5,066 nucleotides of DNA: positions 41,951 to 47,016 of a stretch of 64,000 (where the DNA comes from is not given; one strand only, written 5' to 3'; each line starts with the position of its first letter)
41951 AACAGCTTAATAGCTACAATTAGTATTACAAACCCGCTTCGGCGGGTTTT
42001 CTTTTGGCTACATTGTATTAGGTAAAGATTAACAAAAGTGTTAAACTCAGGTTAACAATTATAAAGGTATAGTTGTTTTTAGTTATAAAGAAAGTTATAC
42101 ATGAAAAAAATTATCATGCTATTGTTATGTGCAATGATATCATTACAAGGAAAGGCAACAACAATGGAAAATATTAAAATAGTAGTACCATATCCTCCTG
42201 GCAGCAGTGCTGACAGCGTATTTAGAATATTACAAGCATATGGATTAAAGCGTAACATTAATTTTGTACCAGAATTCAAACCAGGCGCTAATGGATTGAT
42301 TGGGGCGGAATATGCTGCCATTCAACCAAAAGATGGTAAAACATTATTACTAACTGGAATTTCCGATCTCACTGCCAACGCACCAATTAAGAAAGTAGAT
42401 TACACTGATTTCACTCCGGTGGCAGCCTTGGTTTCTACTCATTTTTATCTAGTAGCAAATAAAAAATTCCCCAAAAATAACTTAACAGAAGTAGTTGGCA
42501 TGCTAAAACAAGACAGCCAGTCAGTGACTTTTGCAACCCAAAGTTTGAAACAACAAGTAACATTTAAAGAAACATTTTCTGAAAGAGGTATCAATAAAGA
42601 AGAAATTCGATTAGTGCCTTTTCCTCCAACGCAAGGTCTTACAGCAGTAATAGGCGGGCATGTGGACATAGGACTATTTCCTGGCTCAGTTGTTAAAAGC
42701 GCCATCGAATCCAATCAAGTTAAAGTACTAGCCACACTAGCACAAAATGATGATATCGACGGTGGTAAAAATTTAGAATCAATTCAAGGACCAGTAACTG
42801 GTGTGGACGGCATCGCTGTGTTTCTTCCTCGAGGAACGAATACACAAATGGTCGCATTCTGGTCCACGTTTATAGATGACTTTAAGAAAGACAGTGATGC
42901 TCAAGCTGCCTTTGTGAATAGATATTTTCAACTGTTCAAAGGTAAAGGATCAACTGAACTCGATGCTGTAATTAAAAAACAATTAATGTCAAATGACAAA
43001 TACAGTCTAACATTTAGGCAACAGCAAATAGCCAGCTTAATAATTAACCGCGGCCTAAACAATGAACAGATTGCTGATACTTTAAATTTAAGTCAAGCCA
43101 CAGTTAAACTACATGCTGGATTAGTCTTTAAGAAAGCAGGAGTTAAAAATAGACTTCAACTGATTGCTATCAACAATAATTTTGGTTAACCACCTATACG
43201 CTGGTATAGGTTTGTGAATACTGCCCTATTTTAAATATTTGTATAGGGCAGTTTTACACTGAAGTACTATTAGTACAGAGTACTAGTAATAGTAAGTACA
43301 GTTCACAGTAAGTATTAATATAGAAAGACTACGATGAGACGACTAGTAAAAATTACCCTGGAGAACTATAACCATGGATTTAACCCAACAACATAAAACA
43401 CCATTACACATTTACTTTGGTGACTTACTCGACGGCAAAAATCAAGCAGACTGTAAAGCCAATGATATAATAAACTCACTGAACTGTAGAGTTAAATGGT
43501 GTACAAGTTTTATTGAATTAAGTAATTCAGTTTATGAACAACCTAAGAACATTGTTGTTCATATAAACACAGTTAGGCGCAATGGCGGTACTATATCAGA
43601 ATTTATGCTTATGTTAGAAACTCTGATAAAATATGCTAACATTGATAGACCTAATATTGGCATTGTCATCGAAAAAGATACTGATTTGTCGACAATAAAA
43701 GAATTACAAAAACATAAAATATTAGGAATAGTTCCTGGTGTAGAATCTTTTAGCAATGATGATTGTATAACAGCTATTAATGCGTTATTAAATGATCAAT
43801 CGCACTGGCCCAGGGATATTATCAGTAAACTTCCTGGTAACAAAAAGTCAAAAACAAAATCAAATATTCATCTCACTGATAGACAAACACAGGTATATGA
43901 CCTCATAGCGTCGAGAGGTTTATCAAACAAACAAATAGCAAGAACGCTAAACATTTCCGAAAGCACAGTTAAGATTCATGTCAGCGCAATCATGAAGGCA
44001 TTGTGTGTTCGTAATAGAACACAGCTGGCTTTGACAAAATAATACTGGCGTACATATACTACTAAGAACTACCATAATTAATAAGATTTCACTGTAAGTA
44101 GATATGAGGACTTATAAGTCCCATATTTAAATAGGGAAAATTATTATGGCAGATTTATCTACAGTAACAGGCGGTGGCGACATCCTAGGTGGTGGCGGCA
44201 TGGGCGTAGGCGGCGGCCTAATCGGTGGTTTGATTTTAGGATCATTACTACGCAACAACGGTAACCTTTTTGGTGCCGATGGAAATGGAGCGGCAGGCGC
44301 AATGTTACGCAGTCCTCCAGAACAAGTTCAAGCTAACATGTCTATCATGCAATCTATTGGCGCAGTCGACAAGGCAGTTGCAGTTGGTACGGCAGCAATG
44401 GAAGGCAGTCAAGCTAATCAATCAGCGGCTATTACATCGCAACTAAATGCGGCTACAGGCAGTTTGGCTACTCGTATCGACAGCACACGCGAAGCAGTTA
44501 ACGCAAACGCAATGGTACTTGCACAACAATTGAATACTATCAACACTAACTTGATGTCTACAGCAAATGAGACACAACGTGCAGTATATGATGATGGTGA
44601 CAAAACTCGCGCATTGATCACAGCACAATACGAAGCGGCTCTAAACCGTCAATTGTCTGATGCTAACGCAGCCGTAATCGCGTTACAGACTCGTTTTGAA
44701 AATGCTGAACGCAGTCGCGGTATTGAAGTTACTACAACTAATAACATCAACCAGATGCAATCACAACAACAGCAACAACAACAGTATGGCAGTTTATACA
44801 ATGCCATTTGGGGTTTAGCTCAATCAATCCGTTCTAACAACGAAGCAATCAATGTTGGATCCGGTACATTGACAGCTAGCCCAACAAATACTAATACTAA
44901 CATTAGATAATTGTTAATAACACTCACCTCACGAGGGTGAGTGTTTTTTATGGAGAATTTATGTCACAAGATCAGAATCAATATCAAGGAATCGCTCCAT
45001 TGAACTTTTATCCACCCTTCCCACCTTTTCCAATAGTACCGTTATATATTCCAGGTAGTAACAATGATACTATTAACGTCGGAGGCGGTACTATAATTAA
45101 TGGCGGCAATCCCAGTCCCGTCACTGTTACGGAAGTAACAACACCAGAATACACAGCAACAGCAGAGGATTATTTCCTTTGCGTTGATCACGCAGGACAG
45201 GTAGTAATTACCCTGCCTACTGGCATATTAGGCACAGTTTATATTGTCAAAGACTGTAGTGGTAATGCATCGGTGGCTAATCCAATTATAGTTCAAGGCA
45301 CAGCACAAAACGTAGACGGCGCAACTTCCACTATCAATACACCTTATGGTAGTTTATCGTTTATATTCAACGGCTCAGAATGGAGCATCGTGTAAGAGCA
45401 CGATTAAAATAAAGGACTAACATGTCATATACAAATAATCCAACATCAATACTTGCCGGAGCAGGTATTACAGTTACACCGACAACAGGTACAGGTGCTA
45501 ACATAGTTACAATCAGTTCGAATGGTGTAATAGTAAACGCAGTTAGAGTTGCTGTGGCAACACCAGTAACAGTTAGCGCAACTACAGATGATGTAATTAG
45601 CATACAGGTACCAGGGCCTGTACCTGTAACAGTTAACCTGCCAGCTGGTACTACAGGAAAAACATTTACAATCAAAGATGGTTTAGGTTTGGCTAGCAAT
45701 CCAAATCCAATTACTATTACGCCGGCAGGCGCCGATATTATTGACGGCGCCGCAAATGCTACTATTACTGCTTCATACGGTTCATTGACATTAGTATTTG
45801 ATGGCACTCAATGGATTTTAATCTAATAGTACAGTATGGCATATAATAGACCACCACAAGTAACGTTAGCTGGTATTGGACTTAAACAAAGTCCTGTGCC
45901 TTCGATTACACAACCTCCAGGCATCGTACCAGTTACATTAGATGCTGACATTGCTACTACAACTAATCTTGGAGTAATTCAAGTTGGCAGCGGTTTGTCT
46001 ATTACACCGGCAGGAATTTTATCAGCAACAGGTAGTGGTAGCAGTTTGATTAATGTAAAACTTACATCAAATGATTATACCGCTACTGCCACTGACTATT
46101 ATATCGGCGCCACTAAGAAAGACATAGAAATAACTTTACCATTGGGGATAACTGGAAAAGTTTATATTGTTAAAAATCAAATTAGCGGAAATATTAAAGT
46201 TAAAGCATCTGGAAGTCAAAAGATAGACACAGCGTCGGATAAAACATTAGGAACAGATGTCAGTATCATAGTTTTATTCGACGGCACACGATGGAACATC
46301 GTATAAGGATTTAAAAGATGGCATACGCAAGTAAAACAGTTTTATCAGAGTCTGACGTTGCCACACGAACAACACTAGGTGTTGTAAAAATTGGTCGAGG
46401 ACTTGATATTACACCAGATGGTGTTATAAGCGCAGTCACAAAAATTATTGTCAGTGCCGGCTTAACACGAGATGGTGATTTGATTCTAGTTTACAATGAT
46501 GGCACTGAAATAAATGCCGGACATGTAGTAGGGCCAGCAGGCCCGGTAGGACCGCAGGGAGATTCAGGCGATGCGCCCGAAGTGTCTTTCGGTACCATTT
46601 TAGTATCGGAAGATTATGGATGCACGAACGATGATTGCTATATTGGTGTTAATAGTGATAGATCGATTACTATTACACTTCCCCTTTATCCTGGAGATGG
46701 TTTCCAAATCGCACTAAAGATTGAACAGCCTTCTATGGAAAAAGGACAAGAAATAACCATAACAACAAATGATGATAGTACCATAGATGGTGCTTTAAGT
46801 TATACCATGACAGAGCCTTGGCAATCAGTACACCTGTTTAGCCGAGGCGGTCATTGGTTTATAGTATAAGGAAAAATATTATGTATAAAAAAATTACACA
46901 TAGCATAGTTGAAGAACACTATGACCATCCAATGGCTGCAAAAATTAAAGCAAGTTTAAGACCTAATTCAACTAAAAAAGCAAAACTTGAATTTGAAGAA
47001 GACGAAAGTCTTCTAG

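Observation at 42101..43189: Bug/TctC solute-binding protein fused to a LuxR DNA-binding domain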

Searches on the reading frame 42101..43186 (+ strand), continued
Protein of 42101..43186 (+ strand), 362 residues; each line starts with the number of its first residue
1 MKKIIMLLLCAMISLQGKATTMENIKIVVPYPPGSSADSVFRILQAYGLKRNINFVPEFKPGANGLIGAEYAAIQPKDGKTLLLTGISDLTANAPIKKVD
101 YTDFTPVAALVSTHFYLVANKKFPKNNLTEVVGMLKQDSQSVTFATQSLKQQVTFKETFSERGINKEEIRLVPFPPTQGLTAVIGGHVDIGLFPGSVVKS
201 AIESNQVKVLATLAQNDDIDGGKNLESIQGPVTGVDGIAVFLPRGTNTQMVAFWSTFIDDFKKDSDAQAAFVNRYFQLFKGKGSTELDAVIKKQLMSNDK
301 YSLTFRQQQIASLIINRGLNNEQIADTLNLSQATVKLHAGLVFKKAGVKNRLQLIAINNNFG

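Call 40: find_encoding_contigs(protein=P0127, flank=5000, max_places=1)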
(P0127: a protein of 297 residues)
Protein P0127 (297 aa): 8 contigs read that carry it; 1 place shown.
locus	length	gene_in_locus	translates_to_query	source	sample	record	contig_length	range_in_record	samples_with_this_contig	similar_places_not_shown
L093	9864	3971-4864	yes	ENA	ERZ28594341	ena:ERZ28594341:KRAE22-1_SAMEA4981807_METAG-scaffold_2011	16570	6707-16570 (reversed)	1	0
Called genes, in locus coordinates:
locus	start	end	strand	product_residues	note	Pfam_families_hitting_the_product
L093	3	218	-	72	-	?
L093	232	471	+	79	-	-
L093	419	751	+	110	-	-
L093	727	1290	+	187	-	-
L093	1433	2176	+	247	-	-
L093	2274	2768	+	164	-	-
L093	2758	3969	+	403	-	-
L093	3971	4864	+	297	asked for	PF03401:TctC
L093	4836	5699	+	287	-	PF03060:NMO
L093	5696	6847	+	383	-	-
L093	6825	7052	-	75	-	PF09834:DUF2061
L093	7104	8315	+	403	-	PF01071:GARS_A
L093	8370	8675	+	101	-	-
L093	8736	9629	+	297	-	PF00355:Rieske (weak)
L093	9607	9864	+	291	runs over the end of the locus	-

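Call 41: find_related_loci(query=A1, collection=genome_contigs, flank=4000)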
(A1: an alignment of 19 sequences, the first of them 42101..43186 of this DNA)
Query A1 (362 aa) in genome_contigs; peptide patterns used: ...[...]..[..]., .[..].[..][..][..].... (x = any residue, [..] = any of these).
122 stretches matched a pattern, but none encodes a relative of the query by tblastn (E <= 1e-3).

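Call 75: search_dna_similar(query=window:42101-43186:+, collection=phages, mode=protein, max_rows=15)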
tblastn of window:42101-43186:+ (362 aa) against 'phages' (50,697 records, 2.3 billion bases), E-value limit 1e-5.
No match.

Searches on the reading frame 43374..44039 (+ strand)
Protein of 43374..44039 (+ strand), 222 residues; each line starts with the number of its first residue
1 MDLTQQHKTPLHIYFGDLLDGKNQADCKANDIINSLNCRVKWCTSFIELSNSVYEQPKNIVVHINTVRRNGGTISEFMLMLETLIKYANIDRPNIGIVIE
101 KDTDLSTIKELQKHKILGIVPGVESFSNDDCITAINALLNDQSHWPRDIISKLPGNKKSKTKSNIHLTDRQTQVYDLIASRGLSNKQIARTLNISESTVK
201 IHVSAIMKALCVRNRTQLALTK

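Call 3: search_protein_families(library=pfam, proteins=[window:43374-44039:+], max_evalue=0.01)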
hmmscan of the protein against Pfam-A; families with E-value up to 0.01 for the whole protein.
window:43374-44039:+ (222 aa): 10 families
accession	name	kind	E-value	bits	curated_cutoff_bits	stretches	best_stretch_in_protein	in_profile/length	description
PF00196.25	GerE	-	8.4e-16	57.8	23.5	1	167-219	3-54/57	Bacterial regulatory proteins, luxR family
PF08281.18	Sigma70_r4_2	-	2.7e-07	30.6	25.7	1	166-210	10-54/54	Sigma-70, region 4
PF04545.22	Sigma70_r4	-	1.2e-05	25.2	24.1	1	166-210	4-48/50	Sigma-70, region 4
PF13384.12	HTH_23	-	0.00057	20.1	24.6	1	179-202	16-37/50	Homeodomain-like domain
PF13412.12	HTH_24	-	0.00089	19.2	21.9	1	182-204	17-39/48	Winged helix-turn-helix DNA-binding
PF21476.4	PF0610-like_N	-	0.0017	19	33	0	173-210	5-42/50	PF0610-like, N-terminal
PF13936.12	HTH_38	-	0.0023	18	27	1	179-199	17-37/44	Helix-turn-helix domain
PF14493.12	HTH_40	-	0.0062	17.2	27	0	173-210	4-40/89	Helix-turn-helix domain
PF08279.18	HTH_11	-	0.0063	16.8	25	0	170-208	1-41/55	HTH domain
PF00579.31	tRNA-synt_1b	-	0.0065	16.3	21.1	1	132-180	171-223/292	tRNA synthetases class I (W and Y)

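Call 4: search_protein_families(library=ncbifam, proteins=[window:43374-44039:+], max_evalue=0.01)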
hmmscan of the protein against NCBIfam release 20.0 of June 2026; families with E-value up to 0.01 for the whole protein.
window:43374-44039:+ (222 aa): 39 families (the best 25 are shown)
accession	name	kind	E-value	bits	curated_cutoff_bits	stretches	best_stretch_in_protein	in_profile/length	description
NF041830.1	RR_TF_ErdR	exception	1.8e-15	57.2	390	1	99-220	83-203/213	response regulator transcription factor ErdR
NF007935.0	PRK10651.1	equivalog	3.3e-13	49.3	250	1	152-219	141-207/216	two-component system response regulator NarL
NF047785.1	respo_reg_MadR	equivalog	7e-13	48.4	300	1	130-217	112-198/209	MadR family response regulator transcription factor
NF007505.1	PRK10100.1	equivalog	3.3e-12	46.5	250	1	125-218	100-195/204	biofilm master transcriptional regulator CsgD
NF007708.0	PRK10403.1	equivalog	5.5e-11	42.3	343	1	166-216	153-202/215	nitrate/nitrite response regulator protein NarP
NF052445.1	RespRegMctR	equivalog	1.5e-09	37.5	300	1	126-217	106-194/205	two-component system response regulator MctR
NF052366.1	photon_PedR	equivalog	3.6e-09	36.7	120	1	166-218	2-53/74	photosynthetic electron transport-dependent transcriptional regulator PedR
TIGR03020.2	EpsA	equivalog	1.3e-08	34.8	170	1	161-217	185-240/247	XrtB/PEP-CTERM-associated transcriptional regulator EpsA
NF011896.0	PRK15369.1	equivalog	7.9e-08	32.1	242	1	157-218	140-200/211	two component system response regulator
NF003420.0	PRK04841.1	equivalog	2.9e-07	28.9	537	1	165-217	837-888/903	HTH-type transcriptional regulator MalT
NF007403.0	PRK09935.1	equivalog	7e-07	29.1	271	1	128-214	110-196/210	fimbria biosynthesis transcriptional regulator FimZ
NF007685.0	PRK10360.1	equivalog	1.5e-06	28.2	258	1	127-219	104-189/196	response regulator transcription factor UhpA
NF006900.1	PRK09390.1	equivalog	1.6e-06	27.8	255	1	159-217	134-192/203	response regulator FixJ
TIGR02985.1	Sig70_bacteroi1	subfamily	2.2e-06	28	126.4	1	166-210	114-158/162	RNA polymerase sigma-70 factor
TIGR02937.1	sigma70-ECF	superfamily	5e-05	23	42.9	1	166-210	117-161/165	sigma-70 family RNA polymerase sigma factor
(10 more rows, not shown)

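Call 11: search_protein_families(library=phrogs, proteins=[window:43374-44039:+], max_evalue=0.001)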
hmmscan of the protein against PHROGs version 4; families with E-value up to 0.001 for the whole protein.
window:43374-44039:+ (222 aa): 5 families
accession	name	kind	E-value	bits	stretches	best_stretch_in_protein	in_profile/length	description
phrog_3282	-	transcription regulation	3.8e-08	34.4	1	164-218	45-98/158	sigma factor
phrog_24049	-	unknown function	1.1e-07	32.9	1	160-218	10-67/149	-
phrog_1740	-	transcription regulation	9.5e-06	25.4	1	166-210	168-212/567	RNA polymerase sigma factor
phrog_3855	-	DNA, RNA and nucleotide metabolism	1.8e-05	26.1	1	166-208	64-105/115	HTH DNA binding protein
phrog_1190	-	transcription regulation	1.9e-05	25.5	1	165-204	110-149/167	RNA polymerase sigma factor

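Call 67: predict_structure(alignment_id=A2)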
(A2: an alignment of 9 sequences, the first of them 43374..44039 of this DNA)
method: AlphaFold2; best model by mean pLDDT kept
length: 222 residues; sequences in the alignment: 9
mean_pLDDT: 80.1   pTM: 0.58
mean pLDDT of the five models: 80.1, 76.1, 75.3, 75.0, 72.6
residues with pLDDT >= 90: 44; 70-90: 141; 50-70: 21; < 50: 16
segments of 3 or more residues with pLDDT < 50: 1-6, 156-163
pLDDT, mean of each block of 10 residues (from residue 1): 53 75 56 78 87 89 84 88 90 88 82 84 78 86 80 54 68 89 89 93 89 83 73
secondary structure, 60 per line:
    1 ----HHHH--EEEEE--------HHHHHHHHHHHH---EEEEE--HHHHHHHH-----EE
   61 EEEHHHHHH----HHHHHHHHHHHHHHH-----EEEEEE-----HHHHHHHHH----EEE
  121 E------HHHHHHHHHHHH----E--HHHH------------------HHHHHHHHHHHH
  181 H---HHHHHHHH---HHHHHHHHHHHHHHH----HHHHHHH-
elements in order: H5-8 E11-15 H24-35 E39-43 H46-53 E59-63 H64-69 H74-88 E94-99 H105-113 E118-121 H128-139 H147-150 H169-181 H185-192 H196-210 H215-221

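Call 71: fold_search(model_id=the predicted structure, library=pdb)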
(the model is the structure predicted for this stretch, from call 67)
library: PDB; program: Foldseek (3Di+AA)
matches with E <= 10: 500; with E <= 0.001: 46
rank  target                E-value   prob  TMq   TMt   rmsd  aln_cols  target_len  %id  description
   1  4gvp_A                1.9e-08  1.00  0.49  0.52  13.0       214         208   18  Crystal Structure of the Response Regulator Protein VraR from Staphylococcus aureus (released 2013-05-08)
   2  3klo_B                2.2e-08  1.00  0.45  0.46  14.0       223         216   21  Vibrio cholerae VpsT bound to c-di-GMP (released 2010-02-09)
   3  3kln_B                3.1e-08  1.00  0.46  0.47  13.8       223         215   21  Vibrio cholerae VpsT (released 2010-02-09)
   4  4yn8                  4.2e-08  1.00  0.46  0.50   7.8       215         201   20  Crystal Structure of Response Regulator ChrA in Heme-Sensing Two Component System (released 2015-08-19)
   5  3kln_A                5.3e-08  1.00  0.45  0.46  13.8       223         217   21  Vibrio cholerae VpsT (released 2010-02-09)
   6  3kln_C                5.7e-08  1.00  0.44  0.46  13.7       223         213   22  Vibrio cholerae VpsT (released 2010-02-09)
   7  5hev_A                1.0e-07  1.00  0.46  0.49  11.0       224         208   18  Crystal Structure of the beryllofluoride-activated LiaR from Enterococcus faecium (released 2016-11-16)
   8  5hev_B                2.7e-07  1.00  0.46  0.49  11.1       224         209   18  Crystal Structure of the beryllofluoride-activated LiaR from Enterococcus faecium (released 2016-11-16)
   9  5hev_C                3.4e-07  1.00  0.43  0.45   8.6       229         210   18  Crystal Structure of the beryllofluoride-activated LiaR from Enterococcus faecium (released 2016-11-16)
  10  4hye_A                5.8e-07  1.00  0.46  0.51  12.4       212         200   16  Crystal structure of a response regulator spr1814 from Streptococcus pneumoniae reveals unique interdomain contacts am (released 2013-06-05)
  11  4zmr_A                7.0e-07  1.00  0.59  0.62   5.2       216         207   17  Structural characterization of the full-length response regulator spr1814 in complex with a phosphate analogue reveals (released 2016-04-27)
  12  1yio                  1.3e-06  1.00  0.37  0.41  12.7       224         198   20  Crystallographic structure of response regulator StyR from Pseudomonas fluorescens (released 2005-09-27)
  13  6eo3_A                1.4e-06  1.00  0.48  0.51   7.7       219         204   16  Conformational dynamism for DNA interaction in Salmonella typhimurium RcsB response regulator. S207C P212121 (released 2017-11-15)
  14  6eo2                  1.8e-06  1.00  0.48  0.51   7.7       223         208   15  Conformational dynamism for DNA interaction in Salmonella typhimurium RcsB response regulator. S207C crossed (released 2017-11-15)
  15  5xt2_A                2.2e-06  1.00  0.42  0.46  13.7       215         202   19  Crystal structures of full-length FixJ from B. japonicum crystallized in space group P212121 (released 2018-05-23)
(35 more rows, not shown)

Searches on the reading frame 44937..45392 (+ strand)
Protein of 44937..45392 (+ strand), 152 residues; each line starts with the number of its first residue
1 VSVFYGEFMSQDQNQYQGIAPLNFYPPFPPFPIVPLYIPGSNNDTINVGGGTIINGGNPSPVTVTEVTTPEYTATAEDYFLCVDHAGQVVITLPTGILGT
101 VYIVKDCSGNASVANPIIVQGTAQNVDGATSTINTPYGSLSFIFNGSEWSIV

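Call 11: search_protein_families(library=phrogs, proteins=[window:44937-45392:+], max_evalue=0.001)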
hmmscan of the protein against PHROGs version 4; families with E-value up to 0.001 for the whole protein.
window:44937-45392:+ (152 aa): 2 families
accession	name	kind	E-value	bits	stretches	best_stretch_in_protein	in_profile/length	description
phrog_972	-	tail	7.9e-05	21.6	1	67-151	99-188/1246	tail fiber protein proximal subunit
phrog_31104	-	unknown function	0.00061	20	1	39-135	247-342/365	-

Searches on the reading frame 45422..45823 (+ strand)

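Call 11: search_protein_families(library=phrogs, proteins=[window:45422-45823:+], max_evalue=0.001)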
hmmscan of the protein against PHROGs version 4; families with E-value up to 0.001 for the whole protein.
window:45422-45823:+ (134 aa): 1 family
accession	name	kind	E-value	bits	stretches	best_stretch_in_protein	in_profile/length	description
phrog_20556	-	tail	1.7e-06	28.4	1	41-132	301-393/528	baseplate protein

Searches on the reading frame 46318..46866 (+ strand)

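Call 11: search_protein_families(library=phrogs, proteins=[window:46318-46866:+], max_evalue=0.001)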
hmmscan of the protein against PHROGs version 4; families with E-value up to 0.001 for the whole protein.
window:46318-46866:+ (183 aa): 1 family
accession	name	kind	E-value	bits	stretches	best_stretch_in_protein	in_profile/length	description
phrog_9116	-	tail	0.00012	22.1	1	39-80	15-56/455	tail protein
